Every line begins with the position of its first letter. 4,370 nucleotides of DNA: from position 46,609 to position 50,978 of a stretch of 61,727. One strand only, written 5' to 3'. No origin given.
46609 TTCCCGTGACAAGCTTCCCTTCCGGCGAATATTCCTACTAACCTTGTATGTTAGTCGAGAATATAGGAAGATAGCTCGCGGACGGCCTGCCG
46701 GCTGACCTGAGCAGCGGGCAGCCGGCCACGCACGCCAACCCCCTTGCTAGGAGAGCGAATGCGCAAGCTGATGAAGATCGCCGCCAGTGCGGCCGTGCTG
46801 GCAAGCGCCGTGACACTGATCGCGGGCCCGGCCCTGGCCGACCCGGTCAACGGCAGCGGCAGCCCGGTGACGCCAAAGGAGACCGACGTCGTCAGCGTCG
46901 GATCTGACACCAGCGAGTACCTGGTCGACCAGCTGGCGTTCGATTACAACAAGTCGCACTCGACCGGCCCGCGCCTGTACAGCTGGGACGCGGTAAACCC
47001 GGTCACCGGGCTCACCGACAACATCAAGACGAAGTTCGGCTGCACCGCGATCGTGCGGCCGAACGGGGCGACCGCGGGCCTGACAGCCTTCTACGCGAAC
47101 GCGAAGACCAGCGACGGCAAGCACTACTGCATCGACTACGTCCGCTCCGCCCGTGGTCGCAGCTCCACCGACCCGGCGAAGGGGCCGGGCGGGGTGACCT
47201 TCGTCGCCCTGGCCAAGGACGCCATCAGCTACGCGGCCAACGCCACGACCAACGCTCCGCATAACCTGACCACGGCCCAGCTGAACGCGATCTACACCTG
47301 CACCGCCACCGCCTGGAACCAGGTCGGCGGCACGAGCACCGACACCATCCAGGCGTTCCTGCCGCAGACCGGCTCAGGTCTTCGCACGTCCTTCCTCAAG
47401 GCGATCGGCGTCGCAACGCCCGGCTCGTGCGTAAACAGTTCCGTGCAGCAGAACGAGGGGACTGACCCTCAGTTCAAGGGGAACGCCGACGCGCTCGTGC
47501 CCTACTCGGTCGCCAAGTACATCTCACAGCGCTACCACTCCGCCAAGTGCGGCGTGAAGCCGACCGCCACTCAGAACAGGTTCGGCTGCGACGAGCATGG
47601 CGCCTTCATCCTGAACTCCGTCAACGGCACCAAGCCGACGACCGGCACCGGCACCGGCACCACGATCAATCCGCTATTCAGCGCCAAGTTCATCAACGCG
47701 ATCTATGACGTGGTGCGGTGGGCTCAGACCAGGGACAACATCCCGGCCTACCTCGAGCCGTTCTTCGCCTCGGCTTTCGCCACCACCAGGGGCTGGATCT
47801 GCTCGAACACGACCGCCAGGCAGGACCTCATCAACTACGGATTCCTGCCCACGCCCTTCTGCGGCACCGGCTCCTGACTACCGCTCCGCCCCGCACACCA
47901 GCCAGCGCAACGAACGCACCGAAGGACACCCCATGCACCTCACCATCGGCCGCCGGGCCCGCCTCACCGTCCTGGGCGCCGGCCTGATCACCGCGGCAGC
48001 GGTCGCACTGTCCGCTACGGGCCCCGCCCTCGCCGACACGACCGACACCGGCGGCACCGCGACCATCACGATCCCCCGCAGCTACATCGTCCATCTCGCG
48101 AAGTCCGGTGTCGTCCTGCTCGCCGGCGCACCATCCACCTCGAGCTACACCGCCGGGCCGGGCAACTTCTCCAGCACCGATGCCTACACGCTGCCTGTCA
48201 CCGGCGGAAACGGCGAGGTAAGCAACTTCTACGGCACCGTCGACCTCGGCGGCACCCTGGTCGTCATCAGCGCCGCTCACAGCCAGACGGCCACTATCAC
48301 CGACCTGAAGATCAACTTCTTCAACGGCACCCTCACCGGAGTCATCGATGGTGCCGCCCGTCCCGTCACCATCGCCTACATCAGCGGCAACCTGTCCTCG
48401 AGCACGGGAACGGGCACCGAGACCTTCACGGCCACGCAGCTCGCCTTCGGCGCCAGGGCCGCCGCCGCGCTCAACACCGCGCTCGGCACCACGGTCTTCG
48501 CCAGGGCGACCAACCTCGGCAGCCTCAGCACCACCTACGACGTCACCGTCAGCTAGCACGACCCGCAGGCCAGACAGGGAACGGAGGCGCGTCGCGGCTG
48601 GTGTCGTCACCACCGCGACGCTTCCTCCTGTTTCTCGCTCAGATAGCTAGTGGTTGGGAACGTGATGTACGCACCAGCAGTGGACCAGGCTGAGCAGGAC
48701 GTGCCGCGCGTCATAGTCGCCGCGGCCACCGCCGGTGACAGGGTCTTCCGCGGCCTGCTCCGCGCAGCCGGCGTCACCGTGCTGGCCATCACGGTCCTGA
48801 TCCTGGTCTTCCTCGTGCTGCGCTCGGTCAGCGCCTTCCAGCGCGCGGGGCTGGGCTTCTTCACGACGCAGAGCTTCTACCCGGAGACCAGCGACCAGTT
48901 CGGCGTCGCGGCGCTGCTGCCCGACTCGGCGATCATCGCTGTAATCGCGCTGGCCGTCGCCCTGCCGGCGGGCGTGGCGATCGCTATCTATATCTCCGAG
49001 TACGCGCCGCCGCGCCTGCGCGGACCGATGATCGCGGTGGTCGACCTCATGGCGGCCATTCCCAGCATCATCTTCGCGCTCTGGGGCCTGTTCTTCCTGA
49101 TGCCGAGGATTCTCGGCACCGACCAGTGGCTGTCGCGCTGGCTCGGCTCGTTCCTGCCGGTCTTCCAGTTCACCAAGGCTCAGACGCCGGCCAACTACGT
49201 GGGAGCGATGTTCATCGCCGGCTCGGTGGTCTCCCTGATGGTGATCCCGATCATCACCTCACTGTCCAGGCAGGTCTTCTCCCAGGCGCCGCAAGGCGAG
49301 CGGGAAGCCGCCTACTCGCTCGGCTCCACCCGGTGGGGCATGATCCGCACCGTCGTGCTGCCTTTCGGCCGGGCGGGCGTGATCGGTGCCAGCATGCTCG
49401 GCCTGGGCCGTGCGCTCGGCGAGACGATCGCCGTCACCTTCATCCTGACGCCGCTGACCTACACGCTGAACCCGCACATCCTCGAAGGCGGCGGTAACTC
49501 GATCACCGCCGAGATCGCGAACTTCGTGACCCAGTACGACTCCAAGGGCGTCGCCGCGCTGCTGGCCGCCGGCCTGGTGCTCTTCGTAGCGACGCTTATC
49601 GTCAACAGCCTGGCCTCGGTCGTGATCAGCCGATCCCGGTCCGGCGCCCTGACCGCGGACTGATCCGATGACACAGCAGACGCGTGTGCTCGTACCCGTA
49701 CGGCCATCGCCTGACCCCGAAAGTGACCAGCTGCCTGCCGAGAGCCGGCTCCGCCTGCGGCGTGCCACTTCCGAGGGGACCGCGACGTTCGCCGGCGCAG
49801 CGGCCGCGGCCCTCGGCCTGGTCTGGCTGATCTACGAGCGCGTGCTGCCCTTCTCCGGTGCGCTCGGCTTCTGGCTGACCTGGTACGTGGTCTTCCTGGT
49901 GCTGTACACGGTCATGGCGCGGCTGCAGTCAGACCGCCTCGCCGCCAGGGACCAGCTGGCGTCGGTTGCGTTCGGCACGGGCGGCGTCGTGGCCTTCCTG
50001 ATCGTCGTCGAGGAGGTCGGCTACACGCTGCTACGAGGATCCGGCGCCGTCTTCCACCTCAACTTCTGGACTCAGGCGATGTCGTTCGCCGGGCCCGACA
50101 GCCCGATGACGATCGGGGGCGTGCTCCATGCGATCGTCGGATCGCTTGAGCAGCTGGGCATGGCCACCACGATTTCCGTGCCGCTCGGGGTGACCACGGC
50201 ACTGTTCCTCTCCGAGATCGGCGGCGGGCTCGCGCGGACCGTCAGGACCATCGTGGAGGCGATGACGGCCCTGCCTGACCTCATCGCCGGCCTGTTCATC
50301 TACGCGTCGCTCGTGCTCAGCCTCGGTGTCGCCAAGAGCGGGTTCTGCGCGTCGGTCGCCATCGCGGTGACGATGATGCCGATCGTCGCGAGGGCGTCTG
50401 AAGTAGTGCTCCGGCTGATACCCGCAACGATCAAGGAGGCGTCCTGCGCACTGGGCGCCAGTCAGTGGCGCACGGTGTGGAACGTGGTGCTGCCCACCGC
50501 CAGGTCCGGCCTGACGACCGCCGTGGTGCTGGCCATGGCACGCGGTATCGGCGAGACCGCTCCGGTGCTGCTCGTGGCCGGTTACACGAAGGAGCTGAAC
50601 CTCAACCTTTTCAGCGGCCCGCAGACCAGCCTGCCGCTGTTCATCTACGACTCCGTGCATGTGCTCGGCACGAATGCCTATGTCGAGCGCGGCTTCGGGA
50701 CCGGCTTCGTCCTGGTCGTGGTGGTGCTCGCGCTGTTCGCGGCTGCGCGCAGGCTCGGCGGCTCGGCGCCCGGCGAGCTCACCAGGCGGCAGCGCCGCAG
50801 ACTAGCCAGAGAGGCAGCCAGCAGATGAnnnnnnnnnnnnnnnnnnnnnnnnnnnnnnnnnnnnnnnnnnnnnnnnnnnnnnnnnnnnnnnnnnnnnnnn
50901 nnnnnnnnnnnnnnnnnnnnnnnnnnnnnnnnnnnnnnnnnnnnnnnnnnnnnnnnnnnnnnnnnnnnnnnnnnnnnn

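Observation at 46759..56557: pst-type ABC transporter operon expanded to eight genes, with 4.9 kb of extracytoplasmic proteins wedged between pstA and pstB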

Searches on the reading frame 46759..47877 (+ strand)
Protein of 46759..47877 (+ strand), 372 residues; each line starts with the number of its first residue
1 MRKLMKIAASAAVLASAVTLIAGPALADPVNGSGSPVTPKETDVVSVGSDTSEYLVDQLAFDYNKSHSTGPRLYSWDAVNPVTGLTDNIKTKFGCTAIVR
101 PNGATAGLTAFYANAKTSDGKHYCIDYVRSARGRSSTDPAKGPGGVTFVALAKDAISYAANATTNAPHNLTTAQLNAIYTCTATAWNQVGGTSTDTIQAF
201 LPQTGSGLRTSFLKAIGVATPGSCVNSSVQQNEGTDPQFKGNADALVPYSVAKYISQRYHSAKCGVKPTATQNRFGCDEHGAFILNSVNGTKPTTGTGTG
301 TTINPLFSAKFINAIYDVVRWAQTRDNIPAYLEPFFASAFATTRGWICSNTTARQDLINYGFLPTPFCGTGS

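Call 4: search_protein_families(library=pfam, proteins=[window:46759-47877:+], max_evalue=0.01)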
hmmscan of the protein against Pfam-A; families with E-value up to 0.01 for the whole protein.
window:46759-47877:+ (372 aa): 1 family
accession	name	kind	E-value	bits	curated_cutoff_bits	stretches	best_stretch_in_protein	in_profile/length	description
PF12849.12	PBP_like_2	-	2.4e-09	37.8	27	1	79-234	28-170/267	PBP superfamily domain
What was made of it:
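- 46759..47877 (+): g1: secreted, unanchored, divergent PstS-family-2 binding protein (372 aa). It has a signal peptide and no lipobox Cys. PF12849 2.4e-9 (call 4).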

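Call 5: search_protein_families(library=ncbifam, proteins=[window:46759-47877:+], max_evalue=0.01)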
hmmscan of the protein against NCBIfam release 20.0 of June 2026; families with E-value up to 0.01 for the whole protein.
window:46759-47877:+ (372 aa): 1 family
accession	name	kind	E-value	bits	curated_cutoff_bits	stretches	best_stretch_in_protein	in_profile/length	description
TIGR02136.1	ptsS_2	subfamily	4.4e-13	49.1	206.6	1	150-217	116-184/295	phosphate ABC transporter substrate-binding protein PstS family protein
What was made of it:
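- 46759..47877 (+): TIGR02136 49 bits against a cut-off of 206.6 (call 5).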

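Call 27: search_solved_structures(query=window:46759-47877:+, max_evalue=1, show_alignments=2)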
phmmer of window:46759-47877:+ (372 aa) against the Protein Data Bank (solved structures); distinct sequences matched with E-value up to 1: 6.
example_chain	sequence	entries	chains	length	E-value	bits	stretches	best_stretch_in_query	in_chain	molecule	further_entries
4q8r_A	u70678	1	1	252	8.4e-07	32.1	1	143-264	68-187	Phosphate ABC transporter, phosphate-binding protein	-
4gd5_A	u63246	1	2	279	9.3e-07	32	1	143-264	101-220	Phosphate ABC transporter, phosphate-binding protein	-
9l8j_A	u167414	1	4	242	0.0012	21.8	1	127-241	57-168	Sll0540 protein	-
1twy_A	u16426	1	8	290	0.0036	20.2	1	150-219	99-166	ABC transporter, periplasmic substrate-binding protein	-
4exl_A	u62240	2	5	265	0.012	18.4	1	167-264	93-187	Phosphate-binding protein pstS 1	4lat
4ecf_A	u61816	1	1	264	0.061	16.1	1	168-260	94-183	ABC-type phosphate transport system, periplasmic component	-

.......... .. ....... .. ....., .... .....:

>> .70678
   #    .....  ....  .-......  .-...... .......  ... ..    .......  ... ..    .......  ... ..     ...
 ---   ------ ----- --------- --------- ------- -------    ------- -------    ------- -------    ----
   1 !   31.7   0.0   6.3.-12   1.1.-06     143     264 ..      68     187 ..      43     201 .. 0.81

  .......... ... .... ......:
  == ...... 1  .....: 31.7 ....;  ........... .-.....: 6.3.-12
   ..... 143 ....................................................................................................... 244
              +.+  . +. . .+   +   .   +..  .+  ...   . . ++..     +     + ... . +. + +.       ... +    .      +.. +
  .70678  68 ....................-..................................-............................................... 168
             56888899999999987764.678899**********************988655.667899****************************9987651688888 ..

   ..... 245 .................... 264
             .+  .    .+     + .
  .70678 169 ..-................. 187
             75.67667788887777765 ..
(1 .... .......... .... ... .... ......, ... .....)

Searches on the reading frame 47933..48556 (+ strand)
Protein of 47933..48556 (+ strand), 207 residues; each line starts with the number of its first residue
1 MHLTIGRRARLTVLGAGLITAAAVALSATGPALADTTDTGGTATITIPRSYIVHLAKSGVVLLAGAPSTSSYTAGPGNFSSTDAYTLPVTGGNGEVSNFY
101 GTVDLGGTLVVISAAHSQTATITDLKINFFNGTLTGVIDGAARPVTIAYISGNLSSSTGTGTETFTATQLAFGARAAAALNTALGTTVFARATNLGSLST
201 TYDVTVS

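Call 4: search_protein_families(library=pfam, proteins=[window:47933-48556:+], max_evalue=0.01)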
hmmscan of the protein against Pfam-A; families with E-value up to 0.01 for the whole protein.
window:47933-48556:+ (207 aa): 1 family
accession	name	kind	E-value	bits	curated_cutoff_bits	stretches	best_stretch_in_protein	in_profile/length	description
PF17689.8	Arabino_trans_N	-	0.0072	16.9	25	0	43-146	30-131/156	Arabinosyltransferase concanavalin like domain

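Call 5: search_protein_families(library=ncbifam, proteins=[window:47933-48556:+], max_evalue=0.01)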
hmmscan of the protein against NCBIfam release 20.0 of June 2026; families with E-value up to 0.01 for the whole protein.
window:47933-48556:+ (207 aa): 0 families

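Call 42: search_solved_structures(query=window:47933-48556:+, max_evalue=10)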
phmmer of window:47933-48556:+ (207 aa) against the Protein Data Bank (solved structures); distinct sequences matched with E-value up to 10: 1.
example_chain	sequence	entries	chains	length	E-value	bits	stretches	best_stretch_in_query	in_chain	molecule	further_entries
6pds_B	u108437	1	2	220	0.23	14.7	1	96-194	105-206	antibody 0PV-a.04 heavy chain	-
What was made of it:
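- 47933..48556 (+): g2: small secreted protein (207 aa), no recognisable family, found only in the nearest relatives. No PDB sequence match (call 42).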

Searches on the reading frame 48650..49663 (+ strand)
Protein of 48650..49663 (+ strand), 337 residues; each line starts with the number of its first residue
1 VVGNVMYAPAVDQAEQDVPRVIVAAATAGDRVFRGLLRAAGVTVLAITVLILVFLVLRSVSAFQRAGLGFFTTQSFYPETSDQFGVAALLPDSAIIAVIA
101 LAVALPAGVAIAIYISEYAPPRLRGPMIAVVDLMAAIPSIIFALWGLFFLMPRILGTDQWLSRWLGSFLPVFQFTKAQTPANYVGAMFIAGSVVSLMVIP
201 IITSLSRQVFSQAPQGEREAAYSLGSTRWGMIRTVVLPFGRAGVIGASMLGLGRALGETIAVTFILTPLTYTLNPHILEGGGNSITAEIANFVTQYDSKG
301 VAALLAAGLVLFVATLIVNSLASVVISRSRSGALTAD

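Call 4: search_protein_families(library=pfam, proteins=[window:48650-49663:+], max_evalue=0.01)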
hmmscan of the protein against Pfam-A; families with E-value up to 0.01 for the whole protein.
window:48650-49663:+ (337 aa): 1 family
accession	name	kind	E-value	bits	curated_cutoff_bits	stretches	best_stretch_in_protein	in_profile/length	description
PF00528.27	BPD_transp_1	-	5.5e-11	43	26.4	1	108-329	1-182/184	Binding-protein-dependent transport system inner membrane component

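Call 5: search_protein_families(library=ncbifam, proteins=[window:48650-49663:+], max_evalue=0.01)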
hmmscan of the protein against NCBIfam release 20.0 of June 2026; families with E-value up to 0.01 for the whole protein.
window:48650-49663:+ (337 aa): 14 families
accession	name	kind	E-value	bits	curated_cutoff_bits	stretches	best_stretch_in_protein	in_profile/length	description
TIGR02138.1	phosphate_pstC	equivalog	2.6e-73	246.6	196.45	1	30-328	1-294/296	phosphate ABC transporter permease subunit PstC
NF008435.0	PRK11275.1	equivalog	4.1e-59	200.2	502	1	22-329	8-312/319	phosphate ABC transporter permease PstC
TIGR00974.1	3a0107s02c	equivalog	1.5e-34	119.4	193.45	1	40-328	11-269/272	phosphate ABC transporter permease PstA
NF008430.0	PRK11268.1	equivalog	5.5e-14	51.9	439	2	193-329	159-293/295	phosphate ABC transporter permease PstA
TIGR02140.1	permease_CysW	equivalog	5.8e-09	35.8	329.1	1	47-319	9-252/261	sulfate ABC transporter permease subunit CysW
NF038017.1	ABC_perm1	subfamily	1.3e-08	35.1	100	1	186-264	74-148/184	ABC transporter permease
TIGR00969.1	3a0106s02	subfamily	7.7e-08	32.1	240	1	42-302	22-249/272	sulfate ABC transporter permease subunit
NF006939.0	PRK09421.1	equivalog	8.1e-07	28.7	262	1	93-265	15-172/230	molybdate ABC transporter permease subunit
TIGR02141.1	modB_ABC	equivalog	3.7e-06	26.7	182.6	1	95-265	5-158/208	molybdate ABC transporter permease subunit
TIGR02139.1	permease_CysT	equivalog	4.9e-06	26.3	246.1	1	44-321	8-258/265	sulfate ABC transporter permease subunit CysT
NF007963.0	PRK10683.1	equivalog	5.1e-05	22.8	489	1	180-261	185-258/317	putrescine ABC transporter permease PotH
NF008620.0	PRK11602.1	equivalog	0.00014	21.2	442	1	43-268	26-227/291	sulfate/thiosulfate ABC transporter permease CysW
TIGR01581.1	Mo_ABC_porter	hypoth_equivalog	0.0017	17.9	210.3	1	93-263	26-179/225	ABC transporter permease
NF008208.0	PRK10971.1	equivalog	0.0052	16.3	415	1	94-271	64-224/277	sulfate/thiosulfate ABC transporter permease CysT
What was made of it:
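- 48650..49663 (+): g3: PstC-type permease (337 aa). TIGR02138 246.6 bits, above the 196.45 cut-off (call 5).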

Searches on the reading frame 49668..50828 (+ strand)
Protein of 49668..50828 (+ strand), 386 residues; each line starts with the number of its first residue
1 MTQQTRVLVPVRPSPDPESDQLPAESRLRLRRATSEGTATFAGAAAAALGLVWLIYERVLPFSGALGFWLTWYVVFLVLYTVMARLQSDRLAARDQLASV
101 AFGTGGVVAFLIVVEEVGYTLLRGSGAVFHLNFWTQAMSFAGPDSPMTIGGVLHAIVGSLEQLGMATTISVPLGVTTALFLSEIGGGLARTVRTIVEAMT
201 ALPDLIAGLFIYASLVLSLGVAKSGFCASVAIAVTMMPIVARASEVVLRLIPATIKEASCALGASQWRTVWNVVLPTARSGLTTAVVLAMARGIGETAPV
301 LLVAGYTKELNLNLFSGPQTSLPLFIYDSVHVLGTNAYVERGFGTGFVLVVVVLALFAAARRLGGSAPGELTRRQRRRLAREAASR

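Call 4: search_protein_families(library=pfam, proteins=[window:49668-50828:+], max_evalue=0.01)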
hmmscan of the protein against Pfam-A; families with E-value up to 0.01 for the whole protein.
window:49668-50828:+ (386 aa): 1 family
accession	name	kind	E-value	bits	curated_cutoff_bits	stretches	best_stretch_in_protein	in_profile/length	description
PF00528.27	BPD_transp_1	-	1.2e-12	48.4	26.4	1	171-356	2-167/184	Binding-protein-dependent transport system inner membrane component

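Call 5: search_protein_families(library=ncbifam, proteins=[window:49668-50828:+], max_evalue=0.01)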
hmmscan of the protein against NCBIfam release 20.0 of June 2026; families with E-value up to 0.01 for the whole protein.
window:49668-50828:+ (386 aa): 22 families
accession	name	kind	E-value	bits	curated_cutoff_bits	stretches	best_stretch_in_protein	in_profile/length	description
TIGR00974.1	3a0107s02c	equivalog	1.5e-54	185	193.45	1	102-362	8-265/272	phosphate ABC transporter permease PstA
TIGR02138.1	phosphate_pstC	equivalog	3.7e-34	118.1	196.45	1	109-363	14-291/296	phosphate ABC transporter permease subunit PstC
NF008430.0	PRK11268.1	equivalog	1.7e-33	116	439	1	85-362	23-288/295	phosphate ABC transporter permease PstA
NF008435.0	PRK11275.1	equivalog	1.2e-16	60.7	502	2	226-354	171-302/319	phosphate ABC transporter permease PstC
TIGR02141.1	modB_ABC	equivalog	2e-14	53.7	182.6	1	163-340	7-187/208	molybdate ABC transporter permease subunit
TIGR02139.1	permease_CysT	equivalog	1e-13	51.5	246.1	1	152-306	48-213/265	sulfate ABC transporter permease subunit CysT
TIGR00969.1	3a0106s02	subfamily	1.8e-12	47.3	240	1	229-335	147-245/272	sulfate ABC transporter permease subunit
TIGR01581.1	Mo_ABC_porter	hypoth_equivalog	3.1e-12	46.4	210.3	1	154-316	21-198/225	ABC transporter permease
NF038017.1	ABC_perm1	subfamily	6.7e-11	42.5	100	1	164-308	6-154/184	ABC transporter permease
NF008208.0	PRK10971.1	equivalog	1.2e-10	41.3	415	1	219-306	134-221/277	sulfate/thiosulfate ABC transporter permease CysT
TIGR02140.1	permease_CysW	equivalog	2.1e-10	40.5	329.1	1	171-307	64-211/261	sulfate ABC transporter permease subunit CysW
NF006939.0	PRK09421.1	equivalog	1.3e-09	37.8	262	1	154-299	10-167/230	molybdate ABC transporter permease subunit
NF040839.1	tungstate_WtpB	equivalog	8.3e-08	32.2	340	1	152-310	42-210/251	tungstate ABC transporter permease WtpB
NF008620.0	PRK11602.1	equivalog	2.2e-07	30.4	442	1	229-308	151-229/291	sulfate/thiosulfate ABC transporter permease CysW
NF008049.0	PRK10782.1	subfamily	2.6e-06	27.3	212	1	187-295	51-159/217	methionine ABC transporter permease MetI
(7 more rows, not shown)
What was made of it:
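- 49668..50828 (+): g4: PstA-type permease (386 aa) with an N-terminal extension that carries two extra hydrophobic segments. TIGR00974 185 bits against 193.45, matching residues 102-362 (call 5).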
